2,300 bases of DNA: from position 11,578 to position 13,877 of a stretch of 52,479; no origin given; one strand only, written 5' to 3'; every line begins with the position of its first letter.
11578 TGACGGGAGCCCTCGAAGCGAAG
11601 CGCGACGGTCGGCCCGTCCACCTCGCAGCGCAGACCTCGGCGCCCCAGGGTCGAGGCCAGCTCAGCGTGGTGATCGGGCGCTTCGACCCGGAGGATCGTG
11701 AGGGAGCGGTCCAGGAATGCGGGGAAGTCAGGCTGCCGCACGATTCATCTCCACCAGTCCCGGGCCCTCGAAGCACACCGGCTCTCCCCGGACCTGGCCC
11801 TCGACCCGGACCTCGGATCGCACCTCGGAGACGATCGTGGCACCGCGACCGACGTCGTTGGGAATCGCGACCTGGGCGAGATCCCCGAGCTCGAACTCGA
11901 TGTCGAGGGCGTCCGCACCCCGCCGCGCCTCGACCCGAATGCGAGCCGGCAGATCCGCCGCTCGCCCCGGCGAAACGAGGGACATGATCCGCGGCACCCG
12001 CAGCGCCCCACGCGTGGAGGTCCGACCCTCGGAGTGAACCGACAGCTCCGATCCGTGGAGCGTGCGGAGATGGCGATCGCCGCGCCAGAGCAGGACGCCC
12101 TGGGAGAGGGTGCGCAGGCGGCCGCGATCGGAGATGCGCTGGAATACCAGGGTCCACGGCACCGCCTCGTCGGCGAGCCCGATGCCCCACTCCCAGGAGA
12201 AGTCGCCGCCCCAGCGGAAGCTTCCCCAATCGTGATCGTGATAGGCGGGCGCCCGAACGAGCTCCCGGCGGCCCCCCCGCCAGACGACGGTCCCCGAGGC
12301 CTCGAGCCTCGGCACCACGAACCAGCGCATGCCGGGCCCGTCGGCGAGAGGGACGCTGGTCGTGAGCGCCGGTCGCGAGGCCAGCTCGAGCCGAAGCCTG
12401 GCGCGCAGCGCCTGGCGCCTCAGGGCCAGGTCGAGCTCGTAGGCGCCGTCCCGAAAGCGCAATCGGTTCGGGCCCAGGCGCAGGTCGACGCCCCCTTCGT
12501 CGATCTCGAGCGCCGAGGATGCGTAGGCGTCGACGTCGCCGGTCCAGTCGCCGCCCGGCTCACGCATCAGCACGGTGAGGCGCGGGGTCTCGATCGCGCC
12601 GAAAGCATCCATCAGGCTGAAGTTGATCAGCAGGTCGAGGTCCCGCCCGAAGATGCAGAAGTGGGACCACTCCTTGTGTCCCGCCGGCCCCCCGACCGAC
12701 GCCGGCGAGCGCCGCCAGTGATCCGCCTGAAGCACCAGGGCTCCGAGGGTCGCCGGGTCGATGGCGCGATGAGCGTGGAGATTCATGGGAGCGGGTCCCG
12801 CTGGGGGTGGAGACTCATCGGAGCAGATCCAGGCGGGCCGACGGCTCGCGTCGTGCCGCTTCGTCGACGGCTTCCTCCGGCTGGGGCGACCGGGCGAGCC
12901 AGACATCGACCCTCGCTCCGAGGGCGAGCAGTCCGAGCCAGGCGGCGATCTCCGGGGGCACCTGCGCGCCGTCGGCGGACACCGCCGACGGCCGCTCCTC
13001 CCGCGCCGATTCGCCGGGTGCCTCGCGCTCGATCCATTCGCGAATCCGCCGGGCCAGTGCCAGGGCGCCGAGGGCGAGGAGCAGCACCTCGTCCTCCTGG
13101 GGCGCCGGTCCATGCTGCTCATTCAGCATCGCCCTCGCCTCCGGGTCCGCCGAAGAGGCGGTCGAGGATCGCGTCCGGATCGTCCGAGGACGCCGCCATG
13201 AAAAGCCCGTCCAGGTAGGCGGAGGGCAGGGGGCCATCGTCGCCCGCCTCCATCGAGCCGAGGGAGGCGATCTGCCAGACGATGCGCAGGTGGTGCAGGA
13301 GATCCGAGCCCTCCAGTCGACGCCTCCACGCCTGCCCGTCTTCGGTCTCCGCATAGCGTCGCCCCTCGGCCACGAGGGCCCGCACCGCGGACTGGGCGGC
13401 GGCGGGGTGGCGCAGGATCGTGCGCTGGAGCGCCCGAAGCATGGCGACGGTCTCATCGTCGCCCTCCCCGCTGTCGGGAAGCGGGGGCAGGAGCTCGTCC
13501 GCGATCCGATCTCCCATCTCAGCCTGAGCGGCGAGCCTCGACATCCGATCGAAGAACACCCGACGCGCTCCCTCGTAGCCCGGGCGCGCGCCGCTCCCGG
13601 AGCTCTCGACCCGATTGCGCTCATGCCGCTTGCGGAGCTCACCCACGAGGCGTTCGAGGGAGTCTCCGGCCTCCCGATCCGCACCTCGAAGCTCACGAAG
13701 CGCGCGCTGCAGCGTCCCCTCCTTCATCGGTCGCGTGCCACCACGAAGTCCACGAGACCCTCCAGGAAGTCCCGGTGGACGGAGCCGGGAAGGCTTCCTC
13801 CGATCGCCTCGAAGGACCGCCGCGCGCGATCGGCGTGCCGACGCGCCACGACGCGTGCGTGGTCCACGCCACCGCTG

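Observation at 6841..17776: Sigma-54-promoted, translationally coupled 7-gene unit linking a cyclase, a prenyl-diphosphate synthase, lipid-handling proteins and a giant flavoprotein: candidate undescribed isoprenoid-lipid system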

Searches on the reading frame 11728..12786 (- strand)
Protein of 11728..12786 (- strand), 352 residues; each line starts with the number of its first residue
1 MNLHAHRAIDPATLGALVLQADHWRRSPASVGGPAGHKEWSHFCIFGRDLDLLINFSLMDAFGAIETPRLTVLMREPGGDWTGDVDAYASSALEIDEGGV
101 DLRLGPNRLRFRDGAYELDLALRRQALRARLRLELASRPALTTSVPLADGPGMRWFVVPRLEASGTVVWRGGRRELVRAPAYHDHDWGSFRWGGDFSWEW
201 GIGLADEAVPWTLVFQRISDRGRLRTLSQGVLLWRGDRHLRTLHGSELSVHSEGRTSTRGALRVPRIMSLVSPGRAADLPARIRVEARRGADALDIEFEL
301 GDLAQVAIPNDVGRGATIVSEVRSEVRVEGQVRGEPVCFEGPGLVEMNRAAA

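Call 5: search_protein_families(library=pfam, proteins=[window:11728-12786:-], max_evalue=0.01)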
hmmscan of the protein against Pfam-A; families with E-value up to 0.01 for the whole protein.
window:11728-12786:- (352 aa): 0 families

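Call 6: search_protein_families(library=ncbifam, proteins=[window:11728-12786:-], max_evalue=1)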
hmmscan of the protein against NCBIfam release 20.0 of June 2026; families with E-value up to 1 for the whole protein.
window:11728-12786:- (352 aa): 0 families

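Call 7: search_protein_families(library=pfam, proteins=[window:11728-12786:-], max_evalue=10)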
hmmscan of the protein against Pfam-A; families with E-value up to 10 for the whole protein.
window:11728-12786:- (352 aa): 1 family
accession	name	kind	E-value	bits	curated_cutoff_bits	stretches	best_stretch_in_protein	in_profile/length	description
PF14249.11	Tocopherol_cycl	-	0.21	11.1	26.6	1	162-189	167-194/335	Tocopherol cyclase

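Call 19: find_homologous_proteins(query=window:11728-12786:-, max_evalue=0.001)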
Query window:11728-12786:- (352 aa): 152 proteins with E <= 0.001 among 8000 candidates; the best 120 are listed.
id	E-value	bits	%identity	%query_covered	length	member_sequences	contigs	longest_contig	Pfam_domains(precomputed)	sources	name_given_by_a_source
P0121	4.1e-232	787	100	100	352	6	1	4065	-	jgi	jgi:hypothetical protein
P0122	7.0e-185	632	82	98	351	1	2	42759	-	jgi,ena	jgi:hypothetical protein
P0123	7.9e-119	415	59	97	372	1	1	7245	-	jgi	jgi:hypothetical protein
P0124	6.4e-115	402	54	97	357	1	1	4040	-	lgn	-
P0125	1.3e-114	401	54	98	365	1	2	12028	-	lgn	-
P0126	6.1e-113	395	55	97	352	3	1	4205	-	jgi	-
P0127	8.5e-110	385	53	98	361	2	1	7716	-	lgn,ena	-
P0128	2.4e-107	377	55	96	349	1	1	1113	-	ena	-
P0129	5.1e-107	376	54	95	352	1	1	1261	-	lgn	-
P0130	4.4e-106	373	52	98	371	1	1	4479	-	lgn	-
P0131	8.4e-106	372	53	95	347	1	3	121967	-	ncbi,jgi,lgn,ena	-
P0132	8.7e-106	372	53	97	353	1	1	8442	-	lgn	-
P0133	3.9e-105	370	52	96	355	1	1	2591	-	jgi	jgi:hypothetical protein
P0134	1.8e-104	367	53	93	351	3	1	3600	-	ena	-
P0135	2.6e-104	367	52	95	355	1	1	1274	-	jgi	jgi:hypothetical protein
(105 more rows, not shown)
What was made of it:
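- Some sources name g5 homologues 'carotenoid 1,2-hydratase' or 'hydroxyneurosporene synthase' (call 19).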

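Call 22: search_solved_structures(query=A2, max_evalue=10, show_alignments=2)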
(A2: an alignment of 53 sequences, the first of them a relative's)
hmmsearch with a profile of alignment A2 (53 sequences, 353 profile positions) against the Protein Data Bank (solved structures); distinct sequences matched with E-value up to 10: 5.
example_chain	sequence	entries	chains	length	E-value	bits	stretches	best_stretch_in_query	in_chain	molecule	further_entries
1a44_A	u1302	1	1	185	0.71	11.4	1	29-81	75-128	PHOSPHATIDYLETHANOLAMINE-BINDING PROTEIN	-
1b7a_A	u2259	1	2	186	0.72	11.4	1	29-81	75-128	PHOSPHATIDYLETHANOLAMINE-BINDING PROTEIN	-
1bd9_A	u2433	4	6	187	0.82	11.2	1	29-80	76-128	PHOSPHATIDYLETHANOLAMINE BINDING PROTEIN | Phosphatidylethanolamine-binding protein 1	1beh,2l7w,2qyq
1kn3_A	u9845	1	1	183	1.2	10.8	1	30-80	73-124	Phosphatidylethanolamine Binding Protein-2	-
6ens_A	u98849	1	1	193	1.7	10.2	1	29-80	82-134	Phosphatidylethanolamine-binding protein 1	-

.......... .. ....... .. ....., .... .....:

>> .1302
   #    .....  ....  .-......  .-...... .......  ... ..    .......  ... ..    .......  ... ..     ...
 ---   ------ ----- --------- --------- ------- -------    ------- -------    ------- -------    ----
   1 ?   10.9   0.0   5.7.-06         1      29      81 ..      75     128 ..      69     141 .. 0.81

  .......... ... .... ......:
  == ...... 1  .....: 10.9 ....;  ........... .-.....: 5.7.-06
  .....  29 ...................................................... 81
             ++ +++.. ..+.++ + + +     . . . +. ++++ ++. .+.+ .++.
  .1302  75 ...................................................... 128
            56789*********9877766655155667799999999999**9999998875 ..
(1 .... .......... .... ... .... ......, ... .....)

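Call 23: search_protein_families(library=pfam, alignment_id=A2, max_evalue=0.1)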
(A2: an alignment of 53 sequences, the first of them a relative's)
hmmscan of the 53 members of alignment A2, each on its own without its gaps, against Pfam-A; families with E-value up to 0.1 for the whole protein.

A. member 1, P0121 (352 aa): 0 families

B. families by the number of members that match (of 53 scanned): 7 families
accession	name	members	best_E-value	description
PF10974.15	DUF2804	23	1.6e-05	Domain of unknown function (DUF2804)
PF14249.11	Tocopherol_cycl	18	7.5e-05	Tocopherol cyclase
PF07143.17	CrtC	3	0.0022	CrtC N-terminal lipocalin domain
PF22262.2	DUF6950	1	0.0042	Domain of unknown function (DUF6950)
PF17656.6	ChapFlgA_N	1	0.033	FlgA N-terminal domain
PF03352.18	Adenine_glyco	1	0.049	Methyladenine glycosylase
PF18099.7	CBM_35_2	1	0.061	Carbohydrate binding module (family 35)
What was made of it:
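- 11728..12786 (-): g5: AttH/CrtC-fold two-barrel enzyme (352 aa). Family members weakly hit DUF2804 (23 of 53), Tocopherol_cycl (18 of 53) and CrtC (3 of 53) (call 23).
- On Canonical carotenoid (crt) cluster: Only 3 of 53 family members hit it weakly (call 23).
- Three of 53 family members weakly hit CrtC (call 23).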

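Call 26: predict_structure(alignment_id=A2)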
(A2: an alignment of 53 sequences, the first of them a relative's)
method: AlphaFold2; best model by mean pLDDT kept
length: 352 residues; sequences in the alignment: 53
mean_pLDDT: 93.1   pTM: 0.92
mean pLDDT of the five models: 93.1, 92.8, 92.7, 92.7, 92.3
residues with pLDDT >= 90: 291; 70-90: 52; 50-70: 7; < 50: 2
segments of 3 or more residues with pLDDT < 50: none
pLDDT, mean of each block of 10 residues (from residue 1): 66 95 96 95 97 98 93 94 96 93 98 98 96 97 77 92 97 97 96 90 91 96 92 95 97 94 92 83 98 98 94 90 98 97 93 58
secondary structure, 60 per line:
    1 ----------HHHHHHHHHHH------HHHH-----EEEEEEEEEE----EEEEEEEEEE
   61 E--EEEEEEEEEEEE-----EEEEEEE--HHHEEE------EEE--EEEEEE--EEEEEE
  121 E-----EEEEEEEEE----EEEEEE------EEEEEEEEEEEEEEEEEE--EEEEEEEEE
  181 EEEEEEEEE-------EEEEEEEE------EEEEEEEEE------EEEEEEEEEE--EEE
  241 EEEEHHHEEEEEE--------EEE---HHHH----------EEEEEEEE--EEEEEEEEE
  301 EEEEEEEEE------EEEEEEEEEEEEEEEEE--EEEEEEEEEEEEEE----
elements in order: H11-21 H28-31 E37-46 E51-61 E64-75 E81-87 E93-95 E102-104 E107-112 E115-121 E127-135 E140-145 E152-169 E172-189 E197-204 E211-219 E226-235 E238-244 E248-253 E262-264 H268-271 E282-289 E292-309 E316-332 E335-348
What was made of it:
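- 11728..12786 (-): The AF2 model has pLDDT 93 (call 26).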

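Call 29: fold_search(model_id=the predicted structure, library=pdb)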
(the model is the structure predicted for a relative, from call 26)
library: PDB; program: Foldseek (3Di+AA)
matches with E <= 10: 776; with E <= 0.001: 30
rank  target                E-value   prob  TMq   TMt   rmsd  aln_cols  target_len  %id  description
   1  2ich_B                8.4e-12  1.00  0.61  0.66   5.7       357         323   15  CRYSTAL STRUCTURE OF A PUTATIVE ATTH (NE1406) FROM NITROSOMONAS EUROPAEA AT 2.00 A RESOLUTION (released 2006-10-03)
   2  2ich_A                1.7e-11  1.00  0.61  0.66   5.8       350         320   15  CRYSTAL STRUCTURE OF A PUTATIVE ATTH (NE1406) FROM NITROSOMONAS EUROPAEA AT 2.00 A RESOLUTION (released 2006-10-03)
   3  7a0q_A                1.8e-11  1.00  0.60  0.64   5.0       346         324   14  Crystal structure of kievitone hydratase from Nectria haematococca (C2 SG) (released 2021-08-18)
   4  7a0t_B                3.5e-11  1.00  0.59  0.63   7.5       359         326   14  Crystal structure of kievitone hydratase from Nectria haematococca (P21 SG) (released 2021-08-18)
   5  7a0t_A                1.1e-10  1.00  0.59  0.64   5.1       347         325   14  Crystal structure of kievitone hydratase from Nectria haematococca (P21 SG) (released 2021-08-18)
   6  7e5v_C                3.1e-10  1.00  0.59  0.56   7.1       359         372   11  Crystal structure of Phm7 in complex with inhibitor (released 2021-06-30)
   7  6kbc                  3.2e-10  1.00  0.58  0.54   6.9       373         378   11  Crystal structure of CghA with Sch210972 (released 2020-06-24)
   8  7e5u_C                5.9e-10  1.00  0.60  0.57   6.9       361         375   11  Crystal structure of Phm7 (released 2021-06-30)
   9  6kaw                  9.5e-10  1.00  0.59  0.55   6.2       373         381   12  Crystal structure of CghA (released 2020-06-24)
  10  7e5t_D                1.8e-09  1.00  0.57  0.55   7.4       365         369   12  Crystal structure of Fsa2 (released 2021-06-30)
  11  7e5t_B                2.0e-09  1.00  0.58  0.55   5.8       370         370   12  Crystal structure of Fsa2 (released 2021-06-30)
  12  7dmo_F                2.7e-09  1.00  0.60  0.57   8.6       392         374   11  Crystal structures of two pericyclases catalyzing [4+2] cycloadditions (released 2021-10-06)
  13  7e5u_A                3.4e-09  1.00  0.60  0.57   7.8       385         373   12  Crystal structure of Phm7 (released 2021-06-30)
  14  7e5t_A                3.8e-09  1.00  0.57  0.54   7.4       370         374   12  Crystal structure of Fsa2 (released 2021-06-30)
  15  7dmn                  3.9e-09  1.00  0.58  0.56   6.2       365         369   12  Crystal structure of two pericyclases catalyzing [4+2] cycloaddition (released 2021-10-06)
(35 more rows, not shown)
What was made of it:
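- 11728..12786 (-): Foldseek finds AttH 2ich (E 8e-12, TM 0.61-0.66), kievitone hydratase, Fsa2/Phm7/CghA and 25-phosphosteroid lyase (call 29).
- On Canonical carotenoid (crt) cluster: The fold is shared (call 29).
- On AttH/CrtC-like superfamily: Foldseek against 2ich gives E 8e-12 and TM 0.61-0.66 (calls 26, 29).
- Folds. g5 has the AttH / kievitone hydratase / 25-phosphosteroid lyase fold (calls 26, 29). The AttH fold also hosts Diels-Alderases, so the g5 chemistry is open (call 29).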

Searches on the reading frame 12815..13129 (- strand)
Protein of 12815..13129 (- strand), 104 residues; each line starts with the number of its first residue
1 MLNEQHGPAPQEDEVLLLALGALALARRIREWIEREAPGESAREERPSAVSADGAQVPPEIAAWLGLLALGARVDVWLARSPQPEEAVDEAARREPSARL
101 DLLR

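Call 5: search_protein_families(library=pfam, proteins=[window:12815-13129:-], max_evalue=0.01)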
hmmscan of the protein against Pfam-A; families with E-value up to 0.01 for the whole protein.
window:12815-13129:- (104 aa): 0 families

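Call 6: search_protein_families(library=ncbifam, proteins=[window:12815-13129:-], max_evalue=1)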
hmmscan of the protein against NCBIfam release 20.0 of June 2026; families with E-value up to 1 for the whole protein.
window:12815-13129:- (104 aa): 1 family
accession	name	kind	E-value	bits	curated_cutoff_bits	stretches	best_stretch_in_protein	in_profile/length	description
TIGR03901.2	MYXO-CTERM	domain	0.019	15.3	20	1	51-74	7-28/34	MYXO-CTERM sorting domain-containing protein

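Call 7: search_protein_families(library=pfam, proteins=[window:12815-13129:-], max_evalue=10)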
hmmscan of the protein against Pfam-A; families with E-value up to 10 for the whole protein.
window:12815-13129:- (104 aa): 1 family
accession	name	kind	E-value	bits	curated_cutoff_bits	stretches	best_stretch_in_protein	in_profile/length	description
PF11139.14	SfLAP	-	0.15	12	35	1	15-77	70-128/213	Sap, sulfolipid-1-addressing protein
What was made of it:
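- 12815..13129 (-): g4: small motif protein (104 aa) with two LLG-x-x-S-L-x-x-R-type motifs, Pro/Ala-rich linkers and a C-terminal LLR. No family match (calls 5-7).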

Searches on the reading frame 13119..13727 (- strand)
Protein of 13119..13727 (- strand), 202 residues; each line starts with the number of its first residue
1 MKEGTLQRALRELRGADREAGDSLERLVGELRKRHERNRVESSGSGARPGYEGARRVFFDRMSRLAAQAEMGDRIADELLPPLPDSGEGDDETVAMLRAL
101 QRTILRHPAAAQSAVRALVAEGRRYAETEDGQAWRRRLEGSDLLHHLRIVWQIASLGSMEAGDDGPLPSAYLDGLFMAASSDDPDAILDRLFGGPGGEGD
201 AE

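Call 5: search_protein_families(library=pfam, proteins=[window:13119-13727:-], max_evalue=0.01)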
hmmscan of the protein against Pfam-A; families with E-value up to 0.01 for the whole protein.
window:13119-13727:- (202 aa): 0 families

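Call 6: search_protein_families(library=ncbifam, proteins=[window:13119-13727:-], max_evalue=1)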
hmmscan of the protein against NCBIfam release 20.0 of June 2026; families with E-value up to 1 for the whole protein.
window:13119-13727:- (202 aa): 0 families

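Call 7: search_protein_families(library=pfam, proteins=[window:13119-13727:-], max_evalue=10)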
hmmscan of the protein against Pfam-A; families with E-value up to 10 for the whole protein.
window:13119-13727:- (202 aa): 0 families

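Call 28: find_homologous_proteins(query=window:13119-13727:-, max_evalue=0.001)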
Query window:13119-13727:- (202 aa): 3 proteins with E <= 0.001 among 2050 candidates.
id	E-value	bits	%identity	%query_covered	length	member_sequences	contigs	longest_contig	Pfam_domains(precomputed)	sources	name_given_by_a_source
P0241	6.7e-91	322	76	100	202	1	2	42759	-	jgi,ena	jgi:hypothetical protein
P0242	2.2e-87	310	100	72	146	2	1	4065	-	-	-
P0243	1.2e-75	272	69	93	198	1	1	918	-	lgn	-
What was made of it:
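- Checked: One caveat on start codons: the database's own gene call for g3 is 146 aa (call 28).
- The g3 start codon is ambiguous, with a 146-aa call in the database (call 28).
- Tried and rejected: Only 3 hits, so a search was largely wasted (call 28).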

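Call 63: search_solved_structures(query=A5, max_evalue=10)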
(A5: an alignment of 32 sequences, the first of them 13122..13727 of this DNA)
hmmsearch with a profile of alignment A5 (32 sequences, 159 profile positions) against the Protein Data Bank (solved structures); distinct sequences matched with E-value up to 10: 16.
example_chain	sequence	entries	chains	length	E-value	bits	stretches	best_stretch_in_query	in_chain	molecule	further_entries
5zoe_A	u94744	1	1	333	0.35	14.3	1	15-86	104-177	Flap endonuclease 1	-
3q8m_A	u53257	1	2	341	0.36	14.2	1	15-86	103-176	Flap endonuclease 1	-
5zod_A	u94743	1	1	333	0.4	14.1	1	15-86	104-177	Flap endonuclease 1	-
5zof_A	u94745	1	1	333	0.4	14.1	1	15-86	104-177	Flap endonuclease 1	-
5um9_A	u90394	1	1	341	0.41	14.1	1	15-86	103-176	Flap endonuclease 1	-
5k97_A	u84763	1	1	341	0.41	14.1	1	15-86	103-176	Flap endonuclease 1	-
3q8k_A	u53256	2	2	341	0.41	14.1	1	15-86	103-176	Flap endonuclease 1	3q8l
9rci_A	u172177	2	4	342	0.41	14.1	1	15-86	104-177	Flap endonuclease 1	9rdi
5fv7_A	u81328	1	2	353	0.44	14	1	15-86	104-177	FLAP ENDONUCLEASE 1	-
6tnz_H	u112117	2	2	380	0.44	14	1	15-86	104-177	Flap endonuclease 1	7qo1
5kse_A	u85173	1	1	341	0.45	13.9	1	14-86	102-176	Flap endonuclease 1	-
5zog_A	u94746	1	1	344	0.47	13.9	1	15-86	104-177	Flap endonuclease 1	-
1ul1_X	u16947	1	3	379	0.48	13.8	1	15-86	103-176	Flap endonuclease-1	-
8yjh_D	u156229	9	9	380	0.48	13.8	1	15-86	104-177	Flap endonuclease 1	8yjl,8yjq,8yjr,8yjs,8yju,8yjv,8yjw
6upw_L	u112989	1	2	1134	0.83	13.1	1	29-105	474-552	Vinculin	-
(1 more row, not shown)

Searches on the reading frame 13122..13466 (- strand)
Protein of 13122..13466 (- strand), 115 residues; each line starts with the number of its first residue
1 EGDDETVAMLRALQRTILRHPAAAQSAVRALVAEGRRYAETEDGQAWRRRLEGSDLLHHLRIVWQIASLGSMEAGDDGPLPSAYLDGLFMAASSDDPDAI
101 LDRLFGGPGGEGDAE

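Call 79: search_protein_representatives(protein=window:13122-13466:-)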
Query: 115 residues. Proteins with E-value up to 0.001 (for the whole library): 389; up to 1e-10: 231; up to 1e-30: 2. The best 150 are listed.
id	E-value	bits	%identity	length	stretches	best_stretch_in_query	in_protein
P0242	3.5e-68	243.5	100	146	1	1-115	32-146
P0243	2.7e-49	182.7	79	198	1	2-113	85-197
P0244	2.5e-30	121.6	60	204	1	6-108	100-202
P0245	1.4e-29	119.2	56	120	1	3-111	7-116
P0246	9.6e-27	110.0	51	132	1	2-105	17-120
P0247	1.1e-26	109.8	54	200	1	2-108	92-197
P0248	3.5e-26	108.2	52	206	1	3-111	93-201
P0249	6.8e-26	107.3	56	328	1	2-110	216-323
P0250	1.7e-25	106.0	54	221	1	4-107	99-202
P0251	2.5e-25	105.5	55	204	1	4-110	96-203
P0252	6.9e-25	104.1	52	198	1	4-113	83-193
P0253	4.3e-24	101.5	52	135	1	6-113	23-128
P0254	7.8e-24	100.7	52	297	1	5-108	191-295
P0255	1.5e-23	99.8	53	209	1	3-112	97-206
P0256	4.0e-23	98.4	48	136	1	3-107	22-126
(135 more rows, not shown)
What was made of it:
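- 13119..13727 (-): g3: protein with a roughly 110-aa conserved C-terminal domain of unknown fold (202 aa). There are 389 representative clusters with E <= 1e-3, and the domain sits at the C-terminus in the listed hits (call 79).
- Tried and rejected: The exhaustive phmmer search later found 389 (call 79).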
